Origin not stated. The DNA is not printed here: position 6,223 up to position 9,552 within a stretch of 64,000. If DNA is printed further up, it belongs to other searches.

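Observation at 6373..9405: Tandem-fused double PilB/GspE secretion ATPase (pseudo-dimer in one chain)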

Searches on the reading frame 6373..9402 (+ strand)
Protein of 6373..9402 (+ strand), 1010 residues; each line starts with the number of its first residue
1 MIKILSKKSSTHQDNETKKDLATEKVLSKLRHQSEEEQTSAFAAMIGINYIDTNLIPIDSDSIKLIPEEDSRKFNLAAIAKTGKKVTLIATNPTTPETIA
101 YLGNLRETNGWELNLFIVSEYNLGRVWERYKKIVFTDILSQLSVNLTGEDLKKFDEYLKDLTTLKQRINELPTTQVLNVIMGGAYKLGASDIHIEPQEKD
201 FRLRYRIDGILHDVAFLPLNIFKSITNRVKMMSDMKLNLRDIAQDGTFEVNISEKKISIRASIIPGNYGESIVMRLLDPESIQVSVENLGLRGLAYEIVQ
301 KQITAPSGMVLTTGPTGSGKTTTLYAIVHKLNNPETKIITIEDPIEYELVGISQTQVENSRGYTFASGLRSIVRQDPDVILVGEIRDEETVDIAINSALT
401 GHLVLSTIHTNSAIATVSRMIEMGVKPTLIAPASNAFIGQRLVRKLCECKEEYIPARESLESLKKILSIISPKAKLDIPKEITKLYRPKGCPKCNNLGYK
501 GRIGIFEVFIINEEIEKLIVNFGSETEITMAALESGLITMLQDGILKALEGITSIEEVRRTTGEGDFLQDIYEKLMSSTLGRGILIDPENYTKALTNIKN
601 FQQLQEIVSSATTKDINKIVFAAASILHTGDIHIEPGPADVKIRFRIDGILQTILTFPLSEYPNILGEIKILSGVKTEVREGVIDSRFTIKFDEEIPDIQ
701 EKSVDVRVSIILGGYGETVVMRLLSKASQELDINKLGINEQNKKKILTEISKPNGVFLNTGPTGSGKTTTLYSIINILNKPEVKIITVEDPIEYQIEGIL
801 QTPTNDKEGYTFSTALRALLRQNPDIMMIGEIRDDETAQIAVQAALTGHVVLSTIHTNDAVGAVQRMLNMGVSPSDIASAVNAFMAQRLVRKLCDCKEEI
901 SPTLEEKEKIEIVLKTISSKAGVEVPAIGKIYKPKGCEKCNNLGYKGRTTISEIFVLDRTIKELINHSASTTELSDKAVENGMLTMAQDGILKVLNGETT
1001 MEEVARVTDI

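Call 4: search_protein_families(library=pfam, proteins=[window:6373-9402:+], max_evalue=0.01)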
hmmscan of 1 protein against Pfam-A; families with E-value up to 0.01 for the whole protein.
window:6373-9402:+ (1010 aa): 32 families (the best 25 are shown)
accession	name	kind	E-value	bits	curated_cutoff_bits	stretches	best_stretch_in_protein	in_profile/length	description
PF00437.27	T2SSE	-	2.6e-227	754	24.9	2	172-560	7-370/370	Type II/IV secretion system protein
PF25199.1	nSTAND_NTPase5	-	1.9e-10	41.2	34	2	301-347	35-82/145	Novel STAND NTPase 5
PF13555.12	AAA_29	-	1.6e-07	31.4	27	0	305-329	20-44/61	P-loop containing region of AAA domain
PF20720.3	nSTAND3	-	2.3e-07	31.1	27.2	1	304-348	14-58/155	Novel STAND NTPase 3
PF13401.12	AAA_22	-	9.4e-07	29.6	27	0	308-341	6-41/130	AAA domain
PF13604.12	AAA_30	-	1.2e-06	28.8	27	0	298-337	9-48/191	AAA domain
PF04851.21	ResIII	-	1.5e-06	28.6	22.5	0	744-788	13-59/164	Type III restriction enzyme, res subunit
PF12775.13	AAA_7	-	2.2e-06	27.8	25.8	0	296-341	22-67/181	P-loop containing dynein motor region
PF13173.12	AAA_14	-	2.9e-06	27.8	27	0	309-349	4-45/129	AAA domain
PF13245.12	AAA_19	-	3.6e-06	27.6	25.1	0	304-335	8-39/134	AAA domain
PF00005.33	ABC_tran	-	4.9e-06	27.6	25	0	310-352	14-52/137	ABC transporter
PF00004.35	AAA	-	8.5e-06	26.7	21.2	0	310-358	1-47/131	ATPase family associated with various cellular activities (AAA)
PF13086.12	AAA_11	-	1.3e-05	25.5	27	0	738-780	2-43/257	AAA domain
PF02492.25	cobW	-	2.7e-05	24.3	20.7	0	310-340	3-32/180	CobW/HypB/UreG, nucleotide-binding domain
PF01935.23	DUF87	-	0.0001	22.9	23.2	0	314-340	30-57/220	Helicase HerA, central domain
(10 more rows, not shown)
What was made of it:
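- On PilT/VirB11-like secretion ATPases (Pfam T2SSE, PF00437): Two stretches, 754 bits against a 24.9-bit cut-off (call 4).
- Checked: Pfam T2SSE (PF00437) matches in two stretches, E 2.6e-227 (call 4).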
